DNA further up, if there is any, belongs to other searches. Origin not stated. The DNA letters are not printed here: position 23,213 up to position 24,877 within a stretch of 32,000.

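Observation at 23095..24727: HTH-less RAM domain protein next to an EamA/DMT transporter carrying its own C-terminal RAM-like domain: possible direct amino-acid gating of an exporter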

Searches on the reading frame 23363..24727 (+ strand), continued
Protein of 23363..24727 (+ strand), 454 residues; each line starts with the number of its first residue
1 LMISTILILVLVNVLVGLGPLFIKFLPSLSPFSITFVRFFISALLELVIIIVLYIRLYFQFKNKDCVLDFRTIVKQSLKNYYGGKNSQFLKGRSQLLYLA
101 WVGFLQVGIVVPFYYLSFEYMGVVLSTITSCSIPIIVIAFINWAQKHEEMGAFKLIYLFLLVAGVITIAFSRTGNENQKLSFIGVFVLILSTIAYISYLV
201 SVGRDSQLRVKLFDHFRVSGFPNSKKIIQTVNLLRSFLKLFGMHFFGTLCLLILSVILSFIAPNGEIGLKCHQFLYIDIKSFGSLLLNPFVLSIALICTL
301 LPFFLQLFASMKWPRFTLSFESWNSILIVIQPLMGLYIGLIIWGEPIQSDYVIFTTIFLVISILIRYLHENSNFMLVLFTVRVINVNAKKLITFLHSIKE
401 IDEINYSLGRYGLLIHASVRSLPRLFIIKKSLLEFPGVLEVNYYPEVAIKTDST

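Call 42: list_cluster_members(proteins=[P0010, P0012, P0015, P0019, P0025, P0030, P0035, P0041, P0051, P0057])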
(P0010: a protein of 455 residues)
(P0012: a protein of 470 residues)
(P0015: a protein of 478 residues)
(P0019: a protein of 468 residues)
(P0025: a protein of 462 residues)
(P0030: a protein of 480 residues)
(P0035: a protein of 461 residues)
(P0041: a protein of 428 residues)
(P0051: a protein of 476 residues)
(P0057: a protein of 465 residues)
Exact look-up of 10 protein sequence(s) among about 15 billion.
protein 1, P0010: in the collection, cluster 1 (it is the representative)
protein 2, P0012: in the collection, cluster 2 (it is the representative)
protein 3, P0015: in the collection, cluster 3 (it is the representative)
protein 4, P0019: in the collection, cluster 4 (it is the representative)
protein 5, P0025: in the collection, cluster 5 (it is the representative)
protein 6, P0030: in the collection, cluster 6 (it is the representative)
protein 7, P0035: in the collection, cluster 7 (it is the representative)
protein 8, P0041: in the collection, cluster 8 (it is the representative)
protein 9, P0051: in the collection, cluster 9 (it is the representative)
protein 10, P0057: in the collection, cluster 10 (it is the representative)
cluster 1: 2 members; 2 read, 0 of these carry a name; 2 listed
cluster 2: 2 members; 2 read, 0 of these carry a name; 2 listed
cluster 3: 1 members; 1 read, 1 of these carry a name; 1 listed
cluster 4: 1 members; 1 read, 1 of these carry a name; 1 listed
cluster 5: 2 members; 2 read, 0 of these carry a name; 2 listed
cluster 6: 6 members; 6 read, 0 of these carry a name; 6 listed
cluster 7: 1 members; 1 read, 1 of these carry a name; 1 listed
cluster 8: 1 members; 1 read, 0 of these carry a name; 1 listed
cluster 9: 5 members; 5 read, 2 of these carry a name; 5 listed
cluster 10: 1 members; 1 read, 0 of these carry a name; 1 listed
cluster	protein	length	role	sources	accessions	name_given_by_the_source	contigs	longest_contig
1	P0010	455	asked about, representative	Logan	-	-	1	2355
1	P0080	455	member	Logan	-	-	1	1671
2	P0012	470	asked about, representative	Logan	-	-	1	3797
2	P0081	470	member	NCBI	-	-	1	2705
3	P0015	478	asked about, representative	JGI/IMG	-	drug/metabolite transporter (DMT)-like permease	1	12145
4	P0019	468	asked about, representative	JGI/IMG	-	hypothetical protein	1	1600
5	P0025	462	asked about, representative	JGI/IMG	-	-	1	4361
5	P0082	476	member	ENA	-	-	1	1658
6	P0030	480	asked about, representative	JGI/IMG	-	-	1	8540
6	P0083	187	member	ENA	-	-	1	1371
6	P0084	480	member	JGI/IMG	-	-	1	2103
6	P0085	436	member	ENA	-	-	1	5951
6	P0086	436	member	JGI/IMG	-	-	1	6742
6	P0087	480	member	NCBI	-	-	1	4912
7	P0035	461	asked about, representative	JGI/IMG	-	drug/metabolite transporter (DMT)-like permease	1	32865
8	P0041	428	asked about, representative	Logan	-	-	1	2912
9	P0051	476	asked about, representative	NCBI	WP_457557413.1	hypothetical protein [Candidatus Harpocratesius sp.]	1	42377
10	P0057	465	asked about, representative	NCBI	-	-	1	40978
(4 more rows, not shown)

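Call 44: find_related_loci(query=A1, collection=genome_contigs, flank=3000)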
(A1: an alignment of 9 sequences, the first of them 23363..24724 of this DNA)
Query A1 (454 aa) in genome_contigs; peptide patterns used: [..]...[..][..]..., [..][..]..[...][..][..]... (x = any residue, [..] = any of these).
82 stretches matched a pattern; 2 encode a relative of the query (tblastn E <= 1e-3); 2 distinct loci.
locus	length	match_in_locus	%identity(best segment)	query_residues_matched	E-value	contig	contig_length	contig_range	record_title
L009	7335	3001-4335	46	6-448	1e-126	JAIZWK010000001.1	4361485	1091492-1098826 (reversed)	MAG: Candidatus Harpocratesius repetitus isolate FW102 FWG169_LokiFW102v12_contig001_4361485bp, whole genome shotgun seq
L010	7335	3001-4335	46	6-448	4e-121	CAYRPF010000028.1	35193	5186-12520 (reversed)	MAG TPA_asm: uncultured archaeon isolate binchicken_co256_1 genome assembly, contig: NODE_1765_length_35193_cov_7.581735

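Call 45: find_homologous_proteins(query=A4, max_evalue=0.00001)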
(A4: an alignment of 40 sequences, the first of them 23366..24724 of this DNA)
Query A4 (40 sequences) (453 aa, profile of the alignment): 10 proteins with E <= 0.00001 among 8000 candidates.
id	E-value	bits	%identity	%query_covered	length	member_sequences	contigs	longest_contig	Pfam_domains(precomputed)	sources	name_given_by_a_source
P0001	1.3e-129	451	100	100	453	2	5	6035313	-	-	-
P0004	1.1e-128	448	48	99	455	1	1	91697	-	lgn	-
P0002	1.2e-123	432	86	100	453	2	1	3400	-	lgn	-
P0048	2.0e-119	418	23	84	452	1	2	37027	-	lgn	-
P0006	9.6e-113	396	46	98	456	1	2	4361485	-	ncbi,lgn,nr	ncbi:MAG: hypothetical protein K9W44_04420 [Candidatus Lokiarchaeota archaeon]|nr:hypothetical prote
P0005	1.1e-112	395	46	98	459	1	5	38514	PF01037.29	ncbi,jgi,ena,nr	ncbi:MAG: hypothetical protein DRO88_02995 [Promethearchaeia archaeon]|nr:MAG: hypothetical protein 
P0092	2.6e-109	384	33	88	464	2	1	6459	-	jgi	jgi:hypothetical protein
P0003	3.0e-107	378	77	90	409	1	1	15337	-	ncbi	-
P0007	6.3e-106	373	47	86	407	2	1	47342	-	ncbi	-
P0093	4.0e-94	334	45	87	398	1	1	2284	-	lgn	-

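Call 46: find_encoding_contigs(protein=P0048, flank=4000, max_places=2)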
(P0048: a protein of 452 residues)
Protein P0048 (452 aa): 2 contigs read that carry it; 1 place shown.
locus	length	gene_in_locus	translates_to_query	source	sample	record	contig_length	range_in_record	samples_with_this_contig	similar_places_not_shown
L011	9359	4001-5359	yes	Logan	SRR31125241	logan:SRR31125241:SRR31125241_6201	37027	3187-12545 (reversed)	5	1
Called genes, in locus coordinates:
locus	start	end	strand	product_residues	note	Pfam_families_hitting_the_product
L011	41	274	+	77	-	PF09962:DUF2196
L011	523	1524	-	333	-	PF03547:Mem_trans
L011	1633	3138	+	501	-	PF06745:ATPase, PF07088:GvpD_P-loop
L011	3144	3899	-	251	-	PF01988:VIT1 (weak)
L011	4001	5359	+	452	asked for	-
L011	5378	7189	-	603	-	PF00884:Sulfatase, PF16347:SGSH_C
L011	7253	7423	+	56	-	-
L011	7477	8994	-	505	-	PF02056:Glyco_hydro_4, PF11975:Glyco_hydro_4C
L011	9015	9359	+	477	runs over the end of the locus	PF01425:Amidase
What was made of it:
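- One family member (P0048) has no adjacent free RAM (call 46).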

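Call 47: find_encoding_contigs(protein=P0092, flank=4000, max_places=2)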
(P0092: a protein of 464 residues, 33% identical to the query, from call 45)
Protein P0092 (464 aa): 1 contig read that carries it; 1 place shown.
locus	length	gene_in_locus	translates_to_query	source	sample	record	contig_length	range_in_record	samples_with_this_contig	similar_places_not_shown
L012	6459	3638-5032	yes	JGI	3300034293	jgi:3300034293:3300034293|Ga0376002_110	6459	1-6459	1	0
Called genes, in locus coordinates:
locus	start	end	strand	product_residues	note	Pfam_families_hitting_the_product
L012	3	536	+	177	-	?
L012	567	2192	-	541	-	-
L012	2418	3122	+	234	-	PF08279:HTH_11 (weak), PF13384:HTH_23 (weak), PF13412:HTH_24, PF24034:DUF7343 (weak), PF09339:HTH_IclR (faint), PF13551:HTH_29 (weak)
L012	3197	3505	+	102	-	-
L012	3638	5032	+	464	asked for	-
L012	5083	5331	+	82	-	PF01037:AsnC_trans_reg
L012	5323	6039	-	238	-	-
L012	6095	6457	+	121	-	?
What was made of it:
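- No Lrp-type HTH gene is conserved next to the module; only L012 has an HTH_24 gene nearby (call 47).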

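Call 57: list_cluster_members(proteins=[P0011, P0013, P0017, P0020, P0027, P0028, P0031, P0033, P0043, P0045])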
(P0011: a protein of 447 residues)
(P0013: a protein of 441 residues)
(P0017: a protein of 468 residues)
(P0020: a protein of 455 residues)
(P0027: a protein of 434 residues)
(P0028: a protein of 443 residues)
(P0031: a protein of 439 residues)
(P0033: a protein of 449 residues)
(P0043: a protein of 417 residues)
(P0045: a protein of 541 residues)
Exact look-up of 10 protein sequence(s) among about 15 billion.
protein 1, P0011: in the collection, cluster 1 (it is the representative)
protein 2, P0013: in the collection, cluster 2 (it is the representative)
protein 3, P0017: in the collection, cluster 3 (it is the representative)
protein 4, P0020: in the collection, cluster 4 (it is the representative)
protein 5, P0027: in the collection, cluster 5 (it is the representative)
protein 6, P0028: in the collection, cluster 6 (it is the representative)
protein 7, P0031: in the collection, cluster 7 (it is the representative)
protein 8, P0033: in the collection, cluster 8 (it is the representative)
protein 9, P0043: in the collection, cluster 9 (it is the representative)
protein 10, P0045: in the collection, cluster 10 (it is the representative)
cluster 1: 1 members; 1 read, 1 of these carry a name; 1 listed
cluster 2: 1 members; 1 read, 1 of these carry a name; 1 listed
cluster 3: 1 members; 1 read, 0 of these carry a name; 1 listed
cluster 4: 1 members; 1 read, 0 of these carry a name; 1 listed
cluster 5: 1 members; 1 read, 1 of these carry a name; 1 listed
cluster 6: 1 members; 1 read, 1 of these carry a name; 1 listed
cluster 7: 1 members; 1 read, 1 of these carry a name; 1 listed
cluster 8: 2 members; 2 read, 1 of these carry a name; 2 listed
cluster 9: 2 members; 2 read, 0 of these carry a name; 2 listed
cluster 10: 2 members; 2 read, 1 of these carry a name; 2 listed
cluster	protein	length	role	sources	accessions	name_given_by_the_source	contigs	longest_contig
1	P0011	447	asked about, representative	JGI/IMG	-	hypothetical protein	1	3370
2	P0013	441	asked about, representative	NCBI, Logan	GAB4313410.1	MAG: hypothetical protein Kow0069_14460 [Promethearchaeota archaeon]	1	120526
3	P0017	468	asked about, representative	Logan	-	-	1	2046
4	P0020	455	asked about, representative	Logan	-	-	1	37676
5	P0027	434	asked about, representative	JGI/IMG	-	DNA-binding Lrp family transcriptional regulator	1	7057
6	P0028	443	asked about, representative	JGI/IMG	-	drug/metabolite transporter (DMT)-like permease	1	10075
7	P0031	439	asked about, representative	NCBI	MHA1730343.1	MAG: hypothetical protein ACTSU5_00280 [Promethearchaeota archaeon]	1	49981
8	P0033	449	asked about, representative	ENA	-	-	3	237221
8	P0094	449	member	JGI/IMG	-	DNA-binding Lrp family transcriptional regulator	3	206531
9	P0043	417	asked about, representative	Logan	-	-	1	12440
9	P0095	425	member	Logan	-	-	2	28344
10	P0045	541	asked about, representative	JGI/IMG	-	-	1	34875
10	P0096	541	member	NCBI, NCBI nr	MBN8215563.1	MAG: Lrp/AsnC ligand binding domain-containing protein [Spirochaetes bacterium] | Lrp/AsnC ligand binding domain-containing protein [Spirochaetota bacterium]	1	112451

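Call 59: find_homologous_proteins(query=A5, max_evalue=1e-10)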
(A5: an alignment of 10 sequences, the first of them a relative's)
Query A5 (10 sequences) (441 aa, profile of the alignment): 4 proteins with E <= 1e-10 among 8000 candidates.
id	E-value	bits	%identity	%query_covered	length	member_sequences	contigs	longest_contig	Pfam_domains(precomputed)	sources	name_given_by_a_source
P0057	1.6e-143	497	22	94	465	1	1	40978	PF00892.27,PF01037.29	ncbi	-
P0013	1.4e-141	491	100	100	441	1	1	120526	-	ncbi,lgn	ncbi:MAG: hypothetical protein Kow0069_14460 [Promethearchaeota archaeon]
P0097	7.3e-108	380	44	99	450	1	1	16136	PF01037.29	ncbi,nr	ncbi:MAG: hypothetical protein RBG13Loki_1039 [Promethearchaeota archaeon CR_4]|nr:MAG: hypothetical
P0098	2.8e-84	302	29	97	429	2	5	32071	PF00892.27,PF01037.29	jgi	jgi:DNA-binding Lrp family transcriptional regulator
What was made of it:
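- On Lrp/AsnC (FFRP) transcription factors: IMG names for some relatives ('DNA-binding Lrp family transcriptional regulator', calls 57 and 59) are therefore misleading.
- Tried and rejected: Word-indexed searches with wider profiles: returned few proteins because of the candidate cap (calls 45, 59).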

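Call 60: find_encoding_contigs(protein=P0057, flank=3000, max_places=1)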
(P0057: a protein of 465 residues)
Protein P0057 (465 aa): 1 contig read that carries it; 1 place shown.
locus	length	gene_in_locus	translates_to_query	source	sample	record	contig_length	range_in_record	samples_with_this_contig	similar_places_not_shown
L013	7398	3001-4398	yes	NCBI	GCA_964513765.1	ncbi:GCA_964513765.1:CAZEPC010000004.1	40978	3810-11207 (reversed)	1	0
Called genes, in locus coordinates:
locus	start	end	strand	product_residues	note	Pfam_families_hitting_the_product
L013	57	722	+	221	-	-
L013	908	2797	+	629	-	-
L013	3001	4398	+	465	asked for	PF00892:EamA, PF01037:AsnC_trans_reg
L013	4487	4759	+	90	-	PF22482:AsnC_trans_reg_3 (weak), PF01037:AsnC_trans_reg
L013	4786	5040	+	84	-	PF01037:AsnC_trans_reg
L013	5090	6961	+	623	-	PF00561:Abhydrolase_1, PF12146:Hydrolase_4, PF12697:Abhydrolase_6 (faint)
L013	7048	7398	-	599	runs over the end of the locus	PF01569:PAP2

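Call 61: find_encoding_contigs(protein=P0013, flank=3000, max_places=1)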
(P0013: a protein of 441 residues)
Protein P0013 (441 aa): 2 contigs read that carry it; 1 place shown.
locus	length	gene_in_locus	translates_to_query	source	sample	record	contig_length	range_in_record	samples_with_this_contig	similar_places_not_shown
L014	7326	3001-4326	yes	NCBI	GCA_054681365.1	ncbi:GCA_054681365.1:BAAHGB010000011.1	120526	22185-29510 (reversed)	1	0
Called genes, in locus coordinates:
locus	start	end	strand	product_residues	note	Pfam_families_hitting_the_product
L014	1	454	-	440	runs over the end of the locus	PF00145:DNA_methylase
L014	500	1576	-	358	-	-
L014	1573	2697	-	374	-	-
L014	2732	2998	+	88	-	PF01037:AsnC_trans_reg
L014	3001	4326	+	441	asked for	-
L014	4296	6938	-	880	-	PF13426:PAS_9 (faint), PF08448:PAS_4, PF00989:PAS (weak), PF13188:PAS_8, PF08447:PAS_3, PF00512:HisKA (weak), PF02518:HATPase_c, PF00072:Response_reg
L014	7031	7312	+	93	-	PF01037:AsnC_trans_reg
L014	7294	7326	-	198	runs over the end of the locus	PF00881:Nitroreductase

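Call 62: find_encoding_contigs(protein=P0098, flank=3000, max_places=1)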
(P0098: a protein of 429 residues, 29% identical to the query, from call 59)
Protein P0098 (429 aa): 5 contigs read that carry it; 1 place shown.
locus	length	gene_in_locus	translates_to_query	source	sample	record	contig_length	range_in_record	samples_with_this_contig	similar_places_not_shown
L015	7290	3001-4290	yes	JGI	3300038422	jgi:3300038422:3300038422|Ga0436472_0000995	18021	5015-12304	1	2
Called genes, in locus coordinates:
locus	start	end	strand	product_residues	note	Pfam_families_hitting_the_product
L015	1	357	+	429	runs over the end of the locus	PF02040:ArsB, PF03600:CitMHS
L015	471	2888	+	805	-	PF00654:Voltage_CLC, PF00571:CBS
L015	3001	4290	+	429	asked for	PF00892:EamA (weak), PF01037:AsnC_trans_reg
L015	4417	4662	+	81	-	PF01037:AsnC_trans_reg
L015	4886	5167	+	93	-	-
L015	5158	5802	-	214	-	-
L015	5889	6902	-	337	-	PF00005:ABC_tran, PF08352:oligo_HPY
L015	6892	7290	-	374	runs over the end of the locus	PF00005:ABC_tran, PF08352:oligo_HPY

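Call 63: find_encoding_contigs(protein=P0097, flank=3000, max_places=1)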
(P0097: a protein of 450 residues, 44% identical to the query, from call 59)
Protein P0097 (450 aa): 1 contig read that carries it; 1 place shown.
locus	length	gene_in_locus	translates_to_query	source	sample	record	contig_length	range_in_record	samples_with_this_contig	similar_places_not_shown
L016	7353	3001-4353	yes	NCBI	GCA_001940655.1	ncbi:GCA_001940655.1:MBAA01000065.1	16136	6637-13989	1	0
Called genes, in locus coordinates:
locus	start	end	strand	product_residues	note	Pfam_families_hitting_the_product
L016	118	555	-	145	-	-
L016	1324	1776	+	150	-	-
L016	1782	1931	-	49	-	-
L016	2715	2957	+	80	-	PF01037:AsnC_trans_reg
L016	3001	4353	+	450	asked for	PF01037:AsnC_trans_reg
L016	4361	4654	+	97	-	PF01037:AsnC_trans_reg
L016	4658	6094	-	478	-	-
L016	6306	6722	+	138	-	PF02469:Fasciclin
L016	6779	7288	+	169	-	PF00583:Acetyltransf_1, PF13673:Acetyltransf_10, PF13508:Acetyltransf_7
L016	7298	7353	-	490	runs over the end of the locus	PF00025:Arf, PF00071:Ras, PF01926:MMR_HSR1 (faint), PF08477:Roc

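Call 70: search_protein_families(library=ncbifam, proteins=[L002:5442-6137:+], max_evalue=0.00001)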
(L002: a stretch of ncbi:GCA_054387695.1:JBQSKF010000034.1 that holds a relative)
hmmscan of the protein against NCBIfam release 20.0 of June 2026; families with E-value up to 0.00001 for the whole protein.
L002:5442-6137:+ (232 aa): 4 families
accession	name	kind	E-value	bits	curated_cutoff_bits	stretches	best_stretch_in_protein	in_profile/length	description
NF007569.0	PRK10200.1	equivalog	8.1e-78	261.3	417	1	1-231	1-229/230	aspartate/glutamate racemase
TIGR00035.1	asp_race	subfamily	8e-61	205.6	93.1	1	1-231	2-228/236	amino acid racemase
NF052483.1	racemase_CuyB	equivalog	1.7e-27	96.9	190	1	4-229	1-224/225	cysteate racemase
TIGR00067.1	glut_race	equivalog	3.1e-10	39.9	146.65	1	58-206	43-187/251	glutamate racemase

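Call 77: search_protein_families(library=pfam, proteins=[P0045, P0054, P0074, P0077, P0048], max_evalue=0.01)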
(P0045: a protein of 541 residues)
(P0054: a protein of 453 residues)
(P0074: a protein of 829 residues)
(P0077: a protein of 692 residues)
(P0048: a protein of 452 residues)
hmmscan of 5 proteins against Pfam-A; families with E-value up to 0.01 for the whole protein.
P0045 (541 aa): 2 families
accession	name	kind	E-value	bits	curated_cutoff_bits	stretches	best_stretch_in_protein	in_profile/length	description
PF01037.27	AsnC_trans_reg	-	2.8e-16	59.6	25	1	470-536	4-71/73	Lrp/AsnC ligand binding domain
PF22482.2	AsnC_trans_reg_3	-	0.0081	16.7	24.4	0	482-535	30-82/95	PF0864 C-terminal dimeric alpha+beta barrel domain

P0054 (453 aa): 2 families
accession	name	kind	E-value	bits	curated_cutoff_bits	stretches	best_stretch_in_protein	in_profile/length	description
PF00892.27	EamA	-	3.2e-07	31.2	28.2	1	5-152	4-133/135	EamA-like transporter family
PF01037.27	AsnC_trans_reg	-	0.00044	20.5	25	1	389-443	12-66/73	Lrp/AsnC ligand binding domain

P0074 (829 aa): 1 family
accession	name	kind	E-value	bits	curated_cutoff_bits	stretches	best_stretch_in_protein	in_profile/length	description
PF03712.20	Cu2_monoox_C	-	0.005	16.8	23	1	560-631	40-112/157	Copper type II ascorbate-dependent monooxygenase, C-terminal domain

P0077 (692 aa): 0 families

P0048 (452 aa): 1 family
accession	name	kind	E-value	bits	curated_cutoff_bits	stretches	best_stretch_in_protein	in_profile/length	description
PF01037.27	AsnC_trans_reg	-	1.3e-05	25.5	25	1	383-431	6-56/73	Lrp/AsnC ligand binding domain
